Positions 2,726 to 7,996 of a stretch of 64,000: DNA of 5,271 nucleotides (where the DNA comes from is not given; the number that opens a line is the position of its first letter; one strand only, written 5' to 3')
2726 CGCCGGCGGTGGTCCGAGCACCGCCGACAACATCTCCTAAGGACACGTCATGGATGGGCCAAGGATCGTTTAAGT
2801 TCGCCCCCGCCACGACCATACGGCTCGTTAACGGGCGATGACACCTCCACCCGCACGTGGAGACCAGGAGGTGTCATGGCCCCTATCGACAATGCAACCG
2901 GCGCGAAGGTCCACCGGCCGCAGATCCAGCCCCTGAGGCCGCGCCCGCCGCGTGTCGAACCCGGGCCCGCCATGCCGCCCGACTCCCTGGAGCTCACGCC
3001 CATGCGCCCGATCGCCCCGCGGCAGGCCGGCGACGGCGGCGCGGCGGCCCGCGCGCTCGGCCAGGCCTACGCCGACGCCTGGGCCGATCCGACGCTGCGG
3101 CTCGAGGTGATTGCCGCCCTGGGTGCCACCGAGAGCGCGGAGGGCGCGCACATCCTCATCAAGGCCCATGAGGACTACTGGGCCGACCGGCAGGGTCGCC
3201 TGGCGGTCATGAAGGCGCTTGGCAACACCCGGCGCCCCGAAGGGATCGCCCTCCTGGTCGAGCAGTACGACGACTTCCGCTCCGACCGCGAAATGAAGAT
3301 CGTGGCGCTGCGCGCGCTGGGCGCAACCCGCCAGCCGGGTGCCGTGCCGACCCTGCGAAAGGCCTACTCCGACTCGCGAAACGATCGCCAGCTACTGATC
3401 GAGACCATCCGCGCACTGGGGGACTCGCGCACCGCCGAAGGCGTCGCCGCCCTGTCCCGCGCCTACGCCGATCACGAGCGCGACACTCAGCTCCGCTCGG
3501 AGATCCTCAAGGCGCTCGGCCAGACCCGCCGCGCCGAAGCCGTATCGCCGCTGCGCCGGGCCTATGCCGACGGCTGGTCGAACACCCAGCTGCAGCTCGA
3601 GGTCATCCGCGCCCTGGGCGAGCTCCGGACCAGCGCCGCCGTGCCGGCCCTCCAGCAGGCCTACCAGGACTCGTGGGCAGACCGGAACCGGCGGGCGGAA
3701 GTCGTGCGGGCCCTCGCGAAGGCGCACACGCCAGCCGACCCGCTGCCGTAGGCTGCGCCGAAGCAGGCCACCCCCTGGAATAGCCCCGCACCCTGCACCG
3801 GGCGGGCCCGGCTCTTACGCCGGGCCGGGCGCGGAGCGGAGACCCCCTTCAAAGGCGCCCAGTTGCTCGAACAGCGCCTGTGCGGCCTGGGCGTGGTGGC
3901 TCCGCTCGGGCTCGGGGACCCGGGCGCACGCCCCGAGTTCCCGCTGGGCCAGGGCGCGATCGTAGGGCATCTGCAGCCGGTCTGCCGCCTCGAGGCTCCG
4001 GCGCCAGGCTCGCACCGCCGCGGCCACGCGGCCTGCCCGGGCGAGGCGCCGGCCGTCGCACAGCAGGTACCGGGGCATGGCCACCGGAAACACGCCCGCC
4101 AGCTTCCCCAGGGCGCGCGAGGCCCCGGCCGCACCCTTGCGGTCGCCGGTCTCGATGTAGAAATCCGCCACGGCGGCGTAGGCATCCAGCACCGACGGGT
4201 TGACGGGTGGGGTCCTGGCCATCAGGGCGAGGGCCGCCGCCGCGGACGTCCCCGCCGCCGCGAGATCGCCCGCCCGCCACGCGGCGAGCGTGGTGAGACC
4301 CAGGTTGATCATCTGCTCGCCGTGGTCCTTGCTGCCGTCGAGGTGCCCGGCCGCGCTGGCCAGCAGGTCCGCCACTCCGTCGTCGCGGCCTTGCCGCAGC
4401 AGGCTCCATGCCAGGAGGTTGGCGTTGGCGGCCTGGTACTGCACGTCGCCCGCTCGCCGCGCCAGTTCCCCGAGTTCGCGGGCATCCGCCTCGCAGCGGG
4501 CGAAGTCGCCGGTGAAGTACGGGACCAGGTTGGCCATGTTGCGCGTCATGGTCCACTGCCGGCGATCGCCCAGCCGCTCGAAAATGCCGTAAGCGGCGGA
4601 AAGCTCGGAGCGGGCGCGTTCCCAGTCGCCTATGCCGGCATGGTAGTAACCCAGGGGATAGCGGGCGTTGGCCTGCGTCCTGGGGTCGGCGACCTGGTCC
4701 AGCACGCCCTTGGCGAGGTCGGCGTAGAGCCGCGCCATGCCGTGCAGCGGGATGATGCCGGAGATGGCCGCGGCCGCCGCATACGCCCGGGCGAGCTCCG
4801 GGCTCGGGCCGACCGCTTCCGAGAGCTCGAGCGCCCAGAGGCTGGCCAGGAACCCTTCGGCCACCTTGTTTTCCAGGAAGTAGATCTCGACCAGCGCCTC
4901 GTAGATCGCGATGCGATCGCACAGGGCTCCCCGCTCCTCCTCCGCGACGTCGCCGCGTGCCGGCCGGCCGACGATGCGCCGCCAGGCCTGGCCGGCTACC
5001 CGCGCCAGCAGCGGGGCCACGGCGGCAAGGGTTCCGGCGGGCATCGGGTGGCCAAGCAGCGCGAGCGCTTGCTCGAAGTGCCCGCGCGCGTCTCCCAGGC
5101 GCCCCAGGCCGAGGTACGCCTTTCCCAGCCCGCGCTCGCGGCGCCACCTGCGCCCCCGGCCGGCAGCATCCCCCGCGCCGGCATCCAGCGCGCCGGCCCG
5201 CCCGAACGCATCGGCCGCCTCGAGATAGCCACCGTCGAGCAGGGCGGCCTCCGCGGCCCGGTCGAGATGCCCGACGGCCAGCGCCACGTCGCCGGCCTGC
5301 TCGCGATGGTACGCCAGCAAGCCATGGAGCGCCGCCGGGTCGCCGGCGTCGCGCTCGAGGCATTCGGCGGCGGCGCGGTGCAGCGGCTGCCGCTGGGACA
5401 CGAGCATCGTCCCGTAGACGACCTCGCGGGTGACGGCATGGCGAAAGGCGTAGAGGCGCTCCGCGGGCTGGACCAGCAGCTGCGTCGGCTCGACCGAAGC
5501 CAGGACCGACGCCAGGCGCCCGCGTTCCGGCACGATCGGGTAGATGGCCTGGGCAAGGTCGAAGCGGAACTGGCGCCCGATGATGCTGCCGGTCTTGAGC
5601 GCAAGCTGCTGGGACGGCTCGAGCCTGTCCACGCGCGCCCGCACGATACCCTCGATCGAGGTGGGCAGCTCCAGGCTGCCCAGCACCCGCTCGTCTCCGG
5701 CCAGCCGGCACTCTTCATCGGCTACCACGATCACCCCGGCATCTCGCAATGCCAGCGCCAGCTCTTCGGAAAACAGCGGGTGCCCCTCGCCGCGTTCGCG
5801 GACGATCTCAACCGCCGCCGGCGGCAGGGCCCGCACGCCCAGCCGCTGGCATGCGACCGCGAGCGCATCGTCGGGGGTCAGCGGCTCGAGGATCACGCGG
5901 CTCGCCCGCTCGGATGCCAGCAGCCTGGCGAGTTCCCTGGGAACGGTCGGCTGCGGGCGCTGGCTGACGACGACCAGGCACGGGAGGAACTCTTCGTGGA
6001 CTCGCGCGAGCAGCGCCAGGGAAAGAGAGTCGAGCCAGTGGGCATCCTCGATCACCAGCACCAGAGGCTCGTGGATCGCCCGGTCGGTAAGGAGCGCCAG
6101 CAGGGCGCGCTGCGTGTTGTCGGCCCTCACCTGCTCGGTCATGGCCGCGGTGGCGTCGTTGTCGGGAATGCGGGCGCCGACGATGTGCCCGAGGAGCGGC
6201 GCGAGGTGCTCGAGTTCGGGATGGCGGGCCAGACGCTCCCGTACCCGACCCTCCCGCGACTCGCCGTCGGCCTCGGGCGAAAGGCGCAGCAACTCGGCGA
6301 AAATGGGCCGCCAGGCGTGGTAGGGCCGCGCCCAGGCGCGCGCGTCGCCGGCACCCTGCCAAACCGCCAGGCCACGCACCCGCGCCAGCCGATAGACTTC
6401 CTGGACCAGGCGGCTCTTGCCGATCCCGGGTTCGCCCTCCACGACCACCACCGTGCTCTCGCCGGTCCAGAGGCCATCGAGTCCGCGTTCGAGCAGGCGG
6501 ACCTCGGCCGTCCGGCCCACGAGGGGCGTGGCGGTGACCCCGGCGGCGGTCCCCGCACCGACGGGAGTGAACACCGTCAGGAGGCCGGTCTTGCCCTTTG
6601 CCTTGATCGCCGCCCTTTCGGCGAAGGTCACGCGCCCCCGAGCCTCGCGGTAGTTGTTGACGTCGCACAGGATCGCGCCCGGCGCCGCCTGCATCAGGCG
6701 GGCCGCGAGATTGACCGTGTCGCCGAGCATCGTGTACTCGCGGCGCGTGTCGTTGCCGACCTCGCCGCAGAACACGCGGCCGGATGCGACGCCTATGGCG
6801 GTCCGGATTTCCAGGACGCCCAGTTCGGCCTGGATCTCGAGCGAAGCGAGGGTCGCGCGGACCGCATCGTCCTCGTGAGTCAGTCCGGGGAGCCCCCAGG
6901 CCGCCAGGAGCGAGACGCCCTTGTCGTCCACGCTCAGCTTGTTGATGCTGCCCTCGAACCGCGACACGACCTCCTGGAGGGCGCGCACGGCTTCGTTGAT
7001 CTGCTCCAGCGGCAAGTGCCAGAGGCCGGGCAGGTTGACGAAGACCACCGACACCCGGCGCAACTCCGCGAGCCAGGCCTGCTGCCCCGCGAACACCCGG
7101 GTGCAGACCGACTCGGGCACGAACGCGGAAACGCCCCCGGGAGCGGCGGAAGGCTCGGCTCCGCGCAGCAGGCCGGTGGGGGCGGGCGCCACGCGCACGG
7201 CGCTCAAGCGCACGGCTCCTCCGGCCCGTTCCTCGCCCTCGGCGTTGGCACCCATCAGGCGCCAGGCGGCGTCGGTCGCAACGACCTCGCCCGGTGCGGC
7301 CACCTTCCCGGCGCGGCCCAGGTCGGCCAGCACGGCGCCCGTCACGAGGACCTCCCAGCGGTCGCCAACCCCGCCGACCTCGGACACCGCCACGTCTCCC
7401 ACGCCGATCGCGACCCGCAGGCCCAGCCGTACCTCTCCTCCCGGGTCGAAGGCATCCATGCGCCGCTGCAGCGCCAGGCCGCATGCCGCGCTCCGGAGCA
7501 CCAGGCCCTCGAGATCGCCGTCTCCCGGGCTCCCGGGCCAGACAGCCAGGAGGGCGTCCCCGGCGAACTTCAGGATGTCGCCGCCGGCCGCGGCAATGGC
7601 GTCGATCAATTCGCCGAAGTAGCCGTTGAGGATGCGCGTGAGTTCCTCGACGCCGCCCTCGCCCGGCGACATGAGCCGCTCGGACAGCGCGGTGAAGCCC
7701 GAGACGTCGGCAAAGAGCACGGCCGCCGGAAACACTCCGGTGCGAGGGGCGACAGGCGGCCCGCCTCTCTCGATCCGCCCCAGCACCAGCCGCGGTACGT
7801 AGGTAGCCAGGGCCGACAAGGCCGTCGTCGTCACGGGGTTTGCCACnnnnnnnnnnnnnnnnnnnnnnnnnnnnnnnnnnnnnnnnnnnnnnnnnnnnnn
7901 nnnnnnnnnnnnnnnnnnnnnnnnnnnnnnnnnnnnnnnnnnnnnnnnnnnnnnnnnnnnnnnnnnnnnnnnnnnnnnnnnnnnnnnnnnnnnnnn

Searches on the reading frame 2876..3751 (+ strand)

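Call 51: search_protein_families(library=pfam, proteins=[window:2876-3751:+], max_evalue=0.001)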
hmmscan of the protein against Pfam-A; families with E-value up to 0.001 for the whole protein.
window:2876-3751:+ (291 aa): 4 families
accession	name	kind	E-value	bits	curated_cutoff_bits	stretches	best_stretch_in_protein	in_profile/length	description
PF13646.12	HEAT_2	-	7.4e-23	81.1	27.7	4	104-170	13-77/88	HEAT repeats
PF03130.22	HEAT_PBS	-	1.9e-14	53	20.9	1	240-265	2-27/27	PBS lyase HEAT-like repeat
PF11838.14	ERAP1_C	-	1.2e-05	25.3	38.2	0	67-181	122-242/318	ERAP1-like C-terminal domain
PF01347.28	Vitellogenin_N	-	0.00038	19.6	24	0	136-208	474-550/590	Lipoprotein amino terminal region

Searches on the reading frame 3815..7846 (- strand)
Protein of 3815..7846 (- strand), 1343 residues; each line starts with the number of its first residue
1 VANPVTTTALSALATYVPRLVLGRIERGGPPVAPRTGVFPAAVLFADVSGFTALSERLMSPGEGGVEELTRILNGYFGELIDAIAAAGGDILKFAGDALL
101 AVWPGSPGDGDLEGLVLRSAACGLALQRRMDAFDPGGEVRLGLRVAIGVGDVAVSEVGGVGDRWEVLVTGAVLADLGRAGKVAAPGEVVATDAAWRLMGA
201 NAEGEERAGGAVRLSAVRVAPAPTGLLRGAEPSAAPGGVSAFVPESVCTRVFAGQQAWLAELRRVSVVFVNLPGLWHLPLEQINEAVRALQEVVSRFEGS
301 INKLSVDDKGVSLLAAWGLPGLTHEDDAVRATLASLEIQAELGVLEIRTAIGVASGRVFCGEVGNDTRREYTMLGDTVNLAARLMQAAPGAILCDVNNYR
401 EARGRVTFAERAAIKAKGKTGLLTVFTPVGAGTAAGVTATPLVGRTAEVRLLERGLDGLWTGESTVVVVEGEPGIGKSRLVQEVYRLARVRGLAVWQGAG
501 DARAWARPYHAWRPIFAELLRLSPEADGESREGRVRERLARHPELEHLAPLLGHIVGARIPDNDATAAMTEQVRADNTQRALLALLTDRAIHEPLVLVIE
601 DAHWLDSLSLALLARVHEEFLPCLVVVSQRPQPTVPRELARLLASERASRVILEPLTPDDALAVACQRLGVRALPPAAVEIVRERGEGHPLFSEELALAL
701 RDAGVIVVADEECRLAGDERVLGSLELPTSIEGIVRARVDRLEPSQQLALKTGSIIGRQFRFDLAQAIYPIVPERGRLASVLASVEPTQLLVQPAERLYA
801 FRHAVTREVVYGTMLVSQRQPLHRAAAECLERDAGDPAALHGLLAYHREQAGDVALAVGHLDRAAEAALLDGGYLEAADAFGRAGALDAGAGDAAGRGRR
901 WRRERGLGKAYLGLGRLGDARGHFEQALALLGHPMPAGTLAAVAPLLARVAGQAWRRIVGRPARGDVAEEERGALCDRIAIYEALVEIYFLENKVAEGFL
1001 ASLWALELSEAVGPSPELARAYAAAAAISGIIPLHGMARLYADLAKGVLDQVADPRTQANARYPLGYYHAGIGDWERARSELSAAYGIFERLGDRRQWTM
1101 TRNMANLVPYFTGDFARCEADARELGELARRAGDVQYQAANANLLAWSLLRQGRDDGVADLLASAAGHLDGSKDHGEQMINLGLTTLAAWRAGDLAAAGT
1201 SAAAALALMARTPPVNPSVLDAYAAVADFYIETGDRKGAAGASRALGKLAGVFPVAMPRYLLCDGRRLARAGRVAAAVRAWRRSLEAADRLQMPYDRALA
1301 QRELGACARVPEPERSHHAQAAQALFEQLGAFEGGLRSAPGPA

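Call 51: search_protein_families(library=pfam, proteins=[window:3815-7846:-], max_evalue=0.001)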
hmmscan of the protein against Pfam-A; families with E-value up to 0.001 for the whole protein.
window:3815-7846:- (1343 aa): 4 families
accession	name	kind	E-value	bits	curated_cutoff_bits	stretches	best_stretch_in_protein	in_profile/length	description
PF13191.12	AAA_16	-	2.2e-20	74.3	32.6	1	441-617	1-156/167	AAA ATPase domain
PF00211.25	Guanylate_cyc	-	3.5e-13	50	21.9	1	263-425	7-179/183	Adenylate and Guanylate cyclase catalytic domain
PF13401.12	AAA_22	-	8.1e-05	23.4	27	1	465-626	6-120/130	AAA domain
PF13424.12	TPR_12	-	0.00076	20.1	30.1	0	905-930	49-74/77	Tetratricopeptide repeat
